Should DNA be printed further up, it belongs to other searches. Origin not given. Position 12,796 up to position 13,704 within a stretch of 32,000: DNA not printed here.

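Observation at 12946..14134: Overlapping DUF5343-like + Swt1-type HEPN gene pair: candidate uncharacterised abortive-infection / toxin-antitoxin RNase system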

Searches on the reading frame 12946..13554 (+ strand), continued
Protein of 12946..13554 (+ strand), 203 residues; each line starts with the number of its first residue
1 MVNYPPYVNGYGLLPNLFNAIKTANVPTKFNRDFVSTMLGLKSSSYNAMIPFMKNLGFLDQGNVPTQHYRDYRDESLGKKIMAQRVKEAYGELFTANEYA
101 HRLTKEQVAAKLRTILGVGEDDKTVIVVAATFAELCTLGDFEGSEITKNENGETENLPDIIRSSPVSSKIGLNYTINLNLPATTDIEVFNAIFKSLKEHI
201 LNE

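Call 54: search_protein_families(library=pfam, alignment_id=A3, max_evalue=0.00001)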
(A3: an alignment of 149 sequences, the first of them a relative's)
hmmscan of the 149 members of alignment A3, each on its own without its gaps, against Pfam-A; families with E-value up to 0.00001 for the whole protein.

A. member 1, L001:5054-5398:- (115 aa): 1 family
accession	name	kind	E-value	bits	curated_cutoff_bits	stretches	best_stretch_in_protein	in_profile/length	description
PF01865.21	PhoU_div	-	2e-07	31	24.4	1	3-96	76-169/214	Protein of unknown function DUF47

B. families by the number of members that match (of 149 scanned): 110 families (the first 25 are shown)
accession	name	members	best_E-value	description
PF02867.20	Ribonuc_red_lgC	2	7.1e-147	Ribonucleotide reductase, barrel domain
PF01867.21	Cas_Cas1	2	4.2e-60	CRISPR associated protein Cas1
PF01555.25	N6_N4_Mtase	2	5.7e-32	DNA methylase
PF12637.14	TSCPD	2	9.8e-24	TSCPD domain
PF13304.12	AAA_21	2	7.9e-18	AAA domain, putative AbiEii toxin, Type IV TA system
PF07719.23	TPR_2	2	2.6e-17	Tetratricopeptide repeat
PF02463.25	SMC_N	2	5e-14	RecF/RecN/SMC N terminal domain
PF01797.21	Y1_Tnp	2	9.8e-11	Transposase IS200 like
PF13476.12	AAA_23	2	1.7e-09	AAA domain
PF06418.20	CTP_synth_N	1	3.8e-112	CTP synthase N-terminus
PF02384.22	N6_Mtase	1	7e-111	N-6 DNA Methylase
PF03169.20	OPT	1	2.5e-103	OPT oligopeptide transporter protein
PF01515.24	PTA_PTB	1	6.3e-93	Phosphate acetyl/butaryl transferase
PF05362.19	Lon_C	1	1.8e-87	Lon protease (S16) C-terminal proteolytic domain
PF00118.29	Cpn60_TCP1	1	3.5e-82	TCP-1/cpn60 chaperonin family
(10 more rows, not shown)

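Call 58: search_dna_similar(query=window:12946-13554:+, collection=plasmids, mode=protein, max_rows=15)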
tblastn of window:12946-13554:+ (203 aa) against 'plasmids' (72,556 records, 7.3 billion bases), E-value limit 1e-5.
No match.

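Call 59: search_dna_similar(query=window:12946-13554:+, collection=phages, mode=protein, max_rows=15)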
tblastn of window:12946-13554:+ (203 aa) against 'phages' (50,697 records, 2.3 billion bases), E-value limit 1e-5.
No match.

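Call 71: find_related_loci(query=A1, collection=viral_contigs, flank=6000)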
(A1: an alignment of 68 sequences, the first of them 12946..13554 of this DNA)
Query A1 (203 aa) in viral_contigs; peptide patterns used: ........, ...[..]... (x = any residue, [..] = any of these).
559 stretches matched a pattern; 5 encode a relative of the query (tblastn E <= 1e-3); 5 distinct loci.
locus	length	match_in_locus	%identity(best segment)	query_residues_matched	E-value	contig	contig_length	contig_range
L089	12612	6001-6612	37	5-201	1e-40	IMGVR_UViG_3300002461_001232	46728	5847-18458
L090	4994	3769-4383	33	6-202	3e-37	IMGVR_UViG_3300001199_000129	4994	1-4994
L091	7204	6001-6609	33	6-203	9e-34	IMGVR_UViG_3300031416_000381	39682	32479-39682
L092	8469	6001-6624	33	6-203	4e-33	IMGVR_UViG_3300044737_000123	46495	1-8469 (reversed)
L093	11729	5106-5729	31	6-203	2e-31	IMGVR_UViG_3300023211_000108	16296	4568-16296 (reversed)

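Call 75: search_protein_families(library=phrogs, proteins=[window:12946-13554:+, L089:1315-2043:+, L089:3498-4073:-, L089:4631-5119:-, L089:5646-5966:+, L089:7998-8678:-, L089:8917-10113:-, L089:10113-11423:-, L089:11439-12602:-], max_evalue=0.001)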
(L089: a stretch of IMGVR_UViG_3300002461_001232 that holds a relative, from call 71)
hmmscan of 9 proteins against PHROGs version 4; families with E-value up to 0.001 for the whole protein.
window:12946-13554:+ (203 aa): 0 families

L089:1315-2043:+ (243 aa): 0 families

L089:3498-4073:- (191 aa): 4 families
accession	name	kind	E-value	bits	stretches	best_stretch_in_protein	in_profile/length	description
phrog_98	-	unknown function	3.5e-29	102.8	1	70-191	19-152/208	-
phrog_8684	-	unknown function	1.5e-11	45.5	1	114-190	61-161/164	-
phrog_9246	-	unknown function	7.2e-08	33.6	1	103-137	42-76/82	-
phrog_24347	-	unknown function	6.6e-06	26.5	1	71-191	124-243/245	-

L089:4631-5119:- (162 aa): 0 families

L089:5646-5966:+ (107 aa): 0 families

L089:7998-8678:- (226 aa): 18 families
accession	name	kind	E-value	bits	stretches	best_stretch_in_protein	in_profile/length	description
phrog_7767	-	other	2.9e-14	54.2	1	40-170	9-110/194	metallo-endopeptidase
phrog_14988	-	other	7e-13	49.9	1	31-138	10-116/272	peptidase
phrog_3578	-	lysis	2.3e-10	41.4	1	52-190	234-356/405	endolysin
phrog_6700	-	lysis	4e-10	38.3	1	49-138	2621-2701/2898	endolysin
phrog_16615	-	other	5e-09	36.5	1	54-139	419-495/529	peptidase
phrog_3084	-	lysis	4.5e-08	33.5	1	53-145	23-109/468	endolysin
phrog_880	-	lysis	6.9e-08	33.3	1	53-186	28-145/435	endolysin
phrog_1067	-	head and packaging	1.2e-07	31.6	1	39-166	744-848/991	minor head protein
phrog_10030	-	tail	4.4e-07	28.5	1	52-137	1912-1994/2105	tail length tape measure protein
phrog_8537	-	unknown function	1.3e-06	29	1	52-154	14-105/384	-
phrog_11037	-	unknown function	4.9e-06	27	1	56-139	193-274/365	-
phrog_28672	-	other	1.1e-05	25.2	1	54-139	288-364/397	metallo-endopeptidase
phrog_167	-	tail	2e-05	23.5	1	47-154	1211-1287/1555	tail length tape measure protein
phrog_28394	-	unknown function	2.2e-05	24.8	1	55-137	204-277/303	-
phrog_21656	-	other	5.5e-05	22.3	1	53-143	636-719/1022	peptidase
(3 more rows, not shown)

L089:8917-10113:- (398 aa): 0 families

L089:10113-11423:- (436 aa): 0 families

L089:11439-12602:- (387 aa): 0 families

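Call 76: search_protein_families(library=pfam, alignment_id=A1, max_evalue=1)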
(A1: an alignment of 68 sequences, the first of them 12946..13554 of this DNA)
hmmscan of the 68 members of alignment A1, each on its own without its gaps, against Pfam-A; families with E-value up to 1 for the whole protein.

A. member 1, window:12946-13554:+ (203 aa): 1 family
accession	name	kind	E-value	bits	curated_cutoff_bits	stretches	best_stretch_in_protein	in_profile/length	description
PF17278.7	DUF5343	-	6.6e-55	185.7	27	1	6-145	1-139/140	Family of unknown function (DUF5343)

B. families by the number of members that match (of 68 scanned): 28 families (the first 25 are shown)
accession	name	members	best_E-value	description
PF17278.7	DUF5343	68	6.6e-55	Family of unknown function (DUF5343)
PF23654.1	ARM_LIN_2nd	13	0.0021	E3 ubiquitin-protein ligase LIN-like, ARM repeat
PF12174.13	RST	9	0.00056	RCD1-SRO-TAF4 (RST) plant domain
PF23857.1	Phage_TAC_19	2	0.045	Phage tail chaperone protein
PF13389.11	DUF4107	1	0.001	Protein of unknown function (DUF4107)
PF17021.10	Mei5_like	1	0.0027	Putative double-strand recombination repair-like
PF19841.4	GldN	1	0.0056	Gliding motility associated protein GldN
PF04415.17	DUF515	1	0.011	Protein of unknown function (DUF515)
PF24203.1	Phage_ProQ_C_like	1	0.033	Phage ProQ C-terminal-like domain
PF09398.16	FOP_dimer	1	0.058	FOP N terminal dimerisation domain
PF13289.12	SIR2_2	1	0.061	SIR2-like domain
PF09516.16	RE_CfrBI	1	0.071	CfrBI restriction endonuclease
PF23476.1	DUF7132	1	0.071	Family of unknown function (DUF7132)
PF17930.7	LpxI_N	1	0.072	LpxI N-terminal domain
PF18059.6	Csd3_N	1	0.081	Csd3 N-terminal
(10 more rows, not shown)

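Call 112: fold_search(model_id=the predicted structure, library=viral)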
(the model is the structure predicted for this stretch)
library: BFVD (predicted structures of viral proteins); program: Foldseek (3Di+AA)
matches with E <= 10: 44; with E <= 0.001: 0
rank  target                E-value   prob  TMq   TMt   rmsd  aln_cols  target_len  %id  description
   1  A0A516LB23            7.9e-01  0.11  0.20  0.18  21.6       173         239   12  (no name in the UniProt tables at hand)
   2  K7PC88                8.8e-01  0.04  0.13  0.13  20.4       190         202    8  Protein ORF95 [Cyprinid herpesvirus 1]
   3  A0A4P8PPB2            9.3e-01  0.06  0.14  0.12  19.7       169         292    8  DNA pilot protein [Blackfly microvirus SF02]
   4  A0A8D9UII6            1.0e+00  0.13  0.14  0.13  16.6       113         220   18  (no name in the UniProt tables at hand)
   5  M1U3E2                1.2e+00  0.06  0.15  0.10  19.7       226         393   12  Uncharacterized protein [Prochlorococcus phage P-SSP3]
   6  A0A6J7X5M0            1.2e+00  0.04  0.14  0.05  21.1       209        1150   11  Uncharacterized protein (Fragment) [uncultured Caudovirales phage]
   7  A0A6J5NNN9            1.4e+00  0.04  0.11  0.05  27.3       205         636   14  Uncharacterized protein [uncultured Caudovirales phage]
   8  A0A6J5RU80            1.6e+00  0.07  0.22  0.15  17.0       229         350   12  Uncharacterized protein [uncultured Caudovirales phage]
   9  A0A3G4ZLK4            1.7e+00  0.03  0.13  0.11  18.9       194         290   12  Transmembrane protein [Terrestrivirus sp.]
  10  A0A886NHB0            2.0e+00  0.09  0.21  0.08  12.0       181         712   10  (no name in the UniProt tables at hand)
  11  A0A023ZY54            2.0e+00  0.02  0.10  0.10  36.1       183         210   17  Scaffolding protein [Mycobacterium phage MosMoris]
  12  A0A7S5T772            2.6e+00  0.03  0.16  0.12  16.6       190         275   13  (no name in the UniProt tables at hand)
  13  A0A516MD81            2.6e+00  0.02  0.12  0.06  23.4       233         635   12  (no name in the UniProt tables at hand)
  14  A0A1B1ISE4            2.7e+00  0.02  0.13  0.07  22.3       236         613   12  (no name in the UniProt tables at hand)
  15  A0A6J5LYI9            3.0e+00  0.03  0.15  0.13  16.6       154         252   14  Uncharacterized protein [uncultured Caudovirales phage]
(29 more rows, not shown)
